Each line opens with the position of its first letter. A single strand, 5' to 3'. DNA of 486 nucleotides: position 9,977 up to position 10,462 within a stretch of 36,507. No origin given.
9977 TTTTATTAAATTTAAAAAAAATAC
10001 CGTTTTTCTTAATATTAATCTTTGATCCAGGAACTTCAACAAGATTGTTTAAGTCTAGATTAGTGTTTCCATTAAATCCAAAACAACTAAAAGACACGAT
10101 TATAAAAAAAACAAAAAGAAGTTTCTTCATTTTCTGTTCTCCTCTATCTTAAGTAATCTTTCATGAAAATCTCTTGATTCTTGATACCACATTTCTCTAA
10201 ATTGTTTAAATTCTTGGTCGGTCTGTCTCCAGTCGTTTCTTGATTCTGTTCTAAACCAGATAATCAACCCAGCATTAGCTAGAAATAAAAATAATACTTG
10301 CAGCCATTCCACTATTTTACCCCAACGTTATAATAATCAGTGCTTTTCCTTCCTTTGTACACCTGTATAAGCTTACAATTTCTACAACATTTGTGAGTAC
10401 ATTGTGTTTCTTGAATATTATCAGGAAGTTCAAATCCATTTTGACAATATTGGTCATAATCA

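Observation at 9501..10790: Promoter-equipped four-gene cassette encoding a new-looking family of secreted Cys-rich proteins (best candidate system)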

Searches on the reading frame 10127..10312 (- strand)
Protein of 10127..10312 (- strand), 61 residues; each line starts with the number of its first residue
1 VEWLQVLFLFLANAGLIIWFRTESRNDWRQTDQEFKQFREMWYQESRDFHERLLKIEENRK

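Call 7: search_protein_families(library=pfam, proteins=[window:10127-10312:-], max_evalue=1)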
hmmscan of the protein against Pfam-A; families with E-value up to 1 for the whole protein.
window:10127-10312:- (61 aa): 4 families
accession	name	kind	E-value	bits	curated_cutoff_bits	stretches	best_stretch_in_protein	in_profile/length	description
PF06667.17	PspB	-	0.0026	18.2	25.6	1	4-58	9-62/73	Phage shock protein B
PF20203.3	DUF6565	-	0.02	15.6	24.5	1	24-53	9-35/86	Domain of unknown function (DUF6565)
PF10624.15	TraS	-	0.14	12.2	27.4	1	5-43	30-67/157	Plasmid conjugative transfer entry exclusion protein TraS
PF03929.21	PepSY_TM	-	0.2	11.9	28.8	1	2-50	139-181/295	PepSY-associated TM region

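Call 8: search_protein_families(library=phrogs, proteins=[window:10127-10312:-], max_evalue=1)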
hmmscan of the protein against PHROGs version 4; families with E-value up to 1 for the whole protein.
window:10127-10312:- (61 aa): 3 families
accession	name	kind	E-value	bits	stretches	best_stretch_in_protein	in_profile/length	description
phrog_6596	-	unknown function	0.0079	17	1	21-59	101-139/142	-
phrog_28995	-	unknown function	0.11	13.7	1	8-57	41-90/110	-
phrog_27853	-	unknown function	0.19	12.5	1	2-56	6-62/184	-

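Call 38: find_homologous_proteins(query=A2, max_evalue=0.01)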
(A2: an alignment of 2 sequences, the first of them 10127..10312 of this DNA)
Query A2 (2 sequences) (61 aa, profile of the alignment): 133 proteins with E <= 0.01 among 138 candidates; the best 120 are listed.
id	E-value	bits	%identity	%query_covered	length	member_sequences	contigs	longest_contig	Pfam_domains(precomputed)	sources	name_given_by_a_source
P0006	1.2e-44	168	38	98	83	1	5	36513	-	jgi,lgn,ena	-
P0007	9.3e-24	101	98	100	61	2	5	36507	-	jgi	-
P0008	3.8e-20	89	46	97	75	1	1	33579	-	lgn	-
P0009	1.3e-18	85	52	97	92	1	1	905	-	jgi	jgi:hypothetical protein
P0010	1.8e-18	84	42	98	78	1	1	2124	-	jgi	-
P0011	3.2e-18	83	49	95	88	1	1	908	-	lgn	-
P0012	8.0e-18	82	51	97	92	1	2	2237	-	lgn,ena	-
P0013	1.2e-17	81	48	97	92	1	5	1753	-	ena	-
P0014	6.7e-17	79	50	97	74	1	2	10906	-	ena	-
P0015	2.5e-16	77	61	100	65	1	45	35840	-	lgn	-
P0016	3.6e-16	77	55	95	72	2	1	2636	-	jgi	jgi:hypothetical protein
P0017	5.7e-16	76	47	97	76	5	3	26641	-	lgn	-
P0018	5.8e-16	76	46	100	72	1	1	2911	-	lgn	-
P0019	1.5e-15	75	60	95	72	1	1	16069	-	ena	-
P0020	1.5e-15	75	43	95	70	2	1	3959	-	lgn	-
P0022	3.8e-15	73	53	100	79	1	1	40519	-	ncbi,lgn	-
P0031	2.4e-14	71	45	95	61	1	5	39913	-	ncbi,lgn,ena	-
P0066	5.2e-13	67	64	100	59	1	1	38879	-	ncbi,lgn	-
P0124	1.4e-9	56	60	87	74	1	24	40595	-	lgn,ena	-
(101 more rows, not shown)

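Call 41: find_encoding_contigs(protein=P0022, flank=6000, max_places=3)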
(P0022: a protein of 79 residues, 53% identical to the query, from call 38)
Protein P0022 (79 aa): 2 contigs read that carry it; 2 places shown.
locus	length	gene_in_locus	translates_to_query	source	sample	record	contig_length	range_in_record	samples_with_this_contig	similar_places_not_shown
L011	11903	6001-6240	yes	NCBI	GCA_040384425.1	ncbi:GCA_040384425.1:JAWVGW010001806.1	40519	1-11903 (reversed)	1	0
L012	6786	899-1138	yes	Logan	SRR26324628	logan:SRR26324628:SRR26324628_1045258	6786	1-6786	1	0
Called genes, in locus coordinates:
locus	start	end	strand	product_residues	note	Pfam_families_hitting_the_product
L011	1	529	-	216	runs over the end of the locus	-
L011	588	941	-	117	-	-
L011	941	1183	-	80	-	-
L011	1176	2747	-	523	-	PF16510:P22_portal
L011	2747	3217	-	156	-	-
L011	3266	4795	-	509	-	-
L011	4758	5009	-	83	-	-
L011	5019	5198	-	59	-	-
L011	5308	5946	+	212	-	-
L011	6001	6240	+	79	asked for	-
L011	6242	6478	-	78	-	-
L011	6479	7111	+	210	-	-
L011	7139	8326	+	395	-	-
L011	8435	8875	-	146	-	-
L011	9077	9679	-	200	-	-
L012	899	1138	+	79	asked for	-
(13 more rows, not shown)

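Call 42: find_encoding_contigs(protein=P0031, flank=6000, max_places=3)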
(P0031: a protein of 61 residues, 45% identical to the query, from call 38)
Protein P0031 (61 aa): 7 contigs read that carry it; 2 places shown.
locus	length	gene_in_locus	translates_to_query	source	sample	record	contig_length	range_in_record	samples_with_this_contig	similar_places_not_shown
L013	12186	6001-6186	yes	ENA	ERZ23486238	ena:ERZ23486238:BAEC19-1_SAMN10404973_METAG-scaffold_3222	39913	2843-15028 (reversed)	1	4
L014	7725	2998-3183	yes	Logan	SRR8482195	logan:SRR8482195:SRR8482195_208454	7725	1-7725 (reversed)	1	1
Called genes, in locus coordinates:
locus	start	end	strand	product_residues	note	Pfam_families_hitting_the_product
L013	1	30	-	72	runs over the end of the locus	-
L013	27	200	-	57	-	-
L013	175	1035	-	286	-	PF09588:YqaJ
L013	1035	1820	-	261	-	-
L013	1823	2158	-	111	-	-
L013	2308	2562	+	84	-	PF01381:HTH_3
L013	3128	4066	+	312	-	-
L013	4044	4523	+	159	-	PF05866:RusA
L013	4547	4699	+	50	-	-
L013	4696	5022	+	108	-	-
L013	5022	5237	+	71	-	-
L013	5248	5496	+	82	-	-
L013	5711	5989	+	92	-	-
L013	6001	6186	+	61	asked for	-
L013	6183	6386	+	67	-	-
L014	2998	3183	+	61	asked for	-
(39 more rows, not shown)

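Call 43: find_encoding_contigs(protein=P0066, flank=6000, max_places=3)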
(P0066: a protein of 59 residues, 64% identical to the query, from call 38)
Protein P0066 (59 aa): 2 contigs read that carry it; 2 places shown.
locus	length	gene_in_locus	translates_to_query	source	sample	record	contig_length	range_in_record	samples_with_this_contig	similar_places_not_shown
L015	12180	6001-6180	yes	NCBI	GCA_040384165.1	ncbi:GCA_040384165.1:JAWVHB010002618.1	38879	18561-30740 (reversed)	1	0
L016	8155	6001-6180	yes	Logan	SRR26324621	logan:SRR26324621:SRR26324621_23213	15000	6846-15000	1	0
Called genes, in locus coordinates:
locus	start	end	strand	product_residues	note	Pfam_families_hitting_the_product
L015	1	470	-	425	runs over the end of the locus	-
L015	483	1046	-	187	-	-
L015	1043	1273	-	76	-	-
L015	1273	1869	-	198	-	-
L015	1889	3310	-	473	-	PF21722:Gly_rich_2 (weak)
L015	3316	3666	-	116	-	-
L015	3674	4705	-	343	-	-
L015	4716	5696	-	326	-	-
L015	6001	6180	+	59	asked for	-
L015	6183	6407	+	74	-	-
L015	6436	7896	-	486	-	-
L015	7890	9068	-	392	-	-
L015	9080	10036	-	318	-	-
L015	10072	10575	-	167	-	-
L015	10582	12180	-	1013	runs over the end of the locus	PF16190:E1_FCCH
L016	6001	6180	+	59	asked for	-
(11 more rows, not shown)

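Call 53: find_encoding_contigs(protein=P0015, flank=7000, max_places=4)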
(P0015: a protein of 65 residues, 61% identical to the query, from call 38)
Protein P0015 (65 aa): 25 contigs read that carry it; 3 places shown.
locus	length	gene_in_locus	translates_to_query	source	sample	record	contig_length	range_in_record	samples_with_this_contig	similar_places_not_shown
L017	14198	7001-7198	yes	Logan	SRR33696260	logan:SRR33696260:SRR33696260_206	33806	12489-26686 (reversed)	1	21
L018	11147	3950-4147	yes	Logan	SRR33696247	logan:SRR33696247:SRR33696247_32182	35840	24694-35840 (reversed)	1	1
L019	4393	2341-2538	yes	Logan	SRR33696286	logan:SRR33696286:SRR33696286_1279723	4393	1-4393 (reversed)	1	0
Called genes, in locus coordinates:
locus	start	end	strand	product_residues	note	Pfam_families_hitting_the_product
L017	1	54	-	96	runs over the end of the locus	-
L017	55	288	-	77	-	-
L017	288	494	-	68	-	-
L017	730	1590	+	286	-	PF24146:K1-lyase_C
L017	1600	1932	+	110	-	-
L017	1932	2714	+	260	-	PF22237:SO2946-like_C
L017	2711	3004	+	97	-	-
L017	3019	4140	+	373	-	-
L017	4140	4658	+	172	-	-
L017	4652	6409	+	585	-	-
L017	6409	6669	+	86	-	-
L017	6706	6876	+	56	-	-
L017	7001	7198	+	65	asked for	-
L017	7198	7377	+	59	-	-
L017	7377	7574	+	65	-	-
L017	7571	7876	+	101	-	-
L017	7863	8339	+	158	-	-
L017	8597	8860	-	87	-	-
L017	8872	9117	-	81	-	PF19846:DUF6321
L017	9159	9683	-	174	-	-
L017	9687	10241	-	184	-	-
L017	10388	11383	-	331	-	-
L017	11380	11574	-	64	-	-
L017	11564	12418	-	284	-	PF09588:YqaJ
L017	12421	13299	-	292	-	PF03837:RecT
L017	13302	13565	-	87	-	-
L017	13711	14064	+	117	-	-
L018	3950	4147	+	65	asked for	-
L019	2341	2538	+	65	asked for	-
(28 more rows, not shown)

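Call 57: search_protein_families(library=ncbifam, proteins=[window:10127-10312:-], max_evalue=0.1)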
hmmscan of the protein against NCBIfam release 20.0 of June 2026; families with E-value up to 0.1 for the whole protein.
window:10127-10312:- (61 aa): 0 families

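Call 58: search_protein_families(library=padloc, proteins=[window:10127-10312:-], max_evalue=0.1)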
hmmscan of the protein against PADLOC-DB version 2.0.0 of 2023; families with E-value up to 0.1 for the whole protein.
window:10127-10312:- (61 aa): 0 families

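Call 71: find_encoding_contigs(protein=P0008, flank=6000, max_places=2)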
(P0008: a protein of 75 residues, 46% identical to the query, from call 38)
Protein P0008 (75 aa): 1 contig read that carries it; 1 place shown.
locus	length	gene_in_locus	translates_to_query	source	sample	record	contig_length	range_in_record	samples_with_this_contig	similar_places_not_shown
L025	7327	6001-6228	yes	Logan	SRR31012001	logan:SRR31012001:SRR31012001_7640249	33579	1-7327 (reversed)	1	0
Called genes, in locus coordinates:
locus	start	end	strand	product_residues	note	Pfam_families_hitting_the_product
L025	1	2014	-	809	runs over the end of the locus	-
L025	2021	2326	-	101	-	-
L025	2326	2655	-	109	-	-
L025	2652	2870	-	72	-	-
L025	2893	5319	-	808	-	-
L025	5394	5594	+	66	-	PF21983:NikA-like (weak)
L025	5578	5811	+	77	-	-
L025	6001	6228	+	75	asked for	-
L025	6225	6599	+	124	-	-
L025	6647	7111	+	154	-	-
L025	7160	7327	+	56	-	?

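Call 72: find_encoding_contigs(protein=P0124, flank=6000, max_places=2)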
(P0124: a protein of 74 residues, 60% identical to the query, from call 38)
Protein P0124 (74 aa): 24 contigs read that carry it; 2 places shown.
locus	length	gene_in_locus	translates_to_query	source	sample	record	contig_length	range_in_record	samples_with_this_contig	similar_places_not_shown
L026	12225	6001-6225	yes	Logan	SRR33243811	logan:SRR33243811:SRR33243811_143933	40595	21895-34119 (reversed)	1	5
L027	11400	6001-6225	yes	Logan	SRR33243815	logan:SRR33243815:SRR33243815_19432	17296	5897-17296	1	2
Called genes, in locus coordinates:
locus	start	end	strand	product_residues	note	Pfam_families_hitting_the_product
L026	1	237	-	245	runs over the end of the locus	-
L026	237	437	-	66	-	-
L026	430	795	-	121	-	PF11753:DUF3310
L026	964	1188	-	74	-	-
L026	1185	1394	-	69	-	-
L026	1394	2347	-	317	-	-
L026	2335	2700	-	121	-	-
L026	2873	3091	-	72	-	-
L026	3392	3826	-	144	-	-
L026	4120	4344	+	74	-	-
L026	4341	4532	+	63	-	-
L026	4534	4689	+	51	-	-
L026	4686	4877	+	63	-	-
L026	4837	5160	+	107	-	-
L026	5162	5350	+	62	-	-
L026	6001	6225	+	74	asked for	-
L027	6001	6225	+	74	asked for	-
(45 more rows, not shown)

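Call 76: search_protein_families(library=pfam, alignment_id=A6, max_evalue=0.05)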
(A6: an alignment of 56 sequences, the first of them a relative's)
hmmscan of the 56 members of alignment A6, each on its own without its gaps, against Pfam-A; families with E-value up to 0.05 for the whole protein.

A. member 1, P0007 (61 aa): 2 families
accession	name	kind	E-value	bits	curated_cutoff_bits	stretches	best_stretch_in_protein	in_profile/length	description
PF06667.17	PspB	-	0.0024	18.3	25.6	1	4-58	9-62/73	Phage shock protein B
PF20203.3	DUF6565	-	0.02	15.6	24.5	1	24-53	9-35/86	Domain of unknown function (DUF6565)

B. families by the number of members that match (of 56 scanned): 12 families
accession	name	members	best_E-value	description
PF06014.16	YqgQ-like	1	0.0014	YqgQ-like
PF14523.12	Syntaxin_2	1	0.0018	Syntaxin-like protein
PF07529.18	HSA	1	0.0018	HSA domain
PF06667.17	PspB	1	0.0024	Phage shock protein B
PF07417.17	Crl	1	0.0052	Sigma factor-binding transcriptional regulator Crl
PF08885.17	GSCFA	1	0.0059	GSCFA family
PF20203.3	DUF6565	1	0.02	Domain of unknown function (DUF6565)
PF24555.1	CC4_CEP85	1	0.034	Centrosomal protein of 85 kDa-like, CC4 coiled-coil domain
PF01007.26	IRK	1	0.039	Inward rectifier potassium channel transmembrane domain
PF18169.6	SLATT_6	1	0.041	SMODS and SLOG-associating 2TM effector domain 6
PF19487.4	DUF6023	1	0.042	Family of unknown function (DUF6023)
PF19551.4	DUF6074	1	0.048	Family of unknown function (DUF6074)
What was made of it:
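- Tried and rejected: Rejected: only 1 of 56 family members gives the hit (call 76).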

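Call 77: search_solved_structures(query=A6, max_evalue=1)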
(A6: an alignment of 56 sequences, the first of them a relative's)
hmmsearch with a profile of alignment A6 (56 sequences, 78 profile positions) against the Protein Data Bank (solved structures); distinct sequences matched with E-value up to 1: 1.
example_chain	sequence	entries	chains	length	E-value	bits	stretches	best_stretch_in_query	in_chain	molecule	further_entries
2ml6_A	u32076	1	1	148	0.93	12.3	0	31-63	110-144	Uncharacterized protein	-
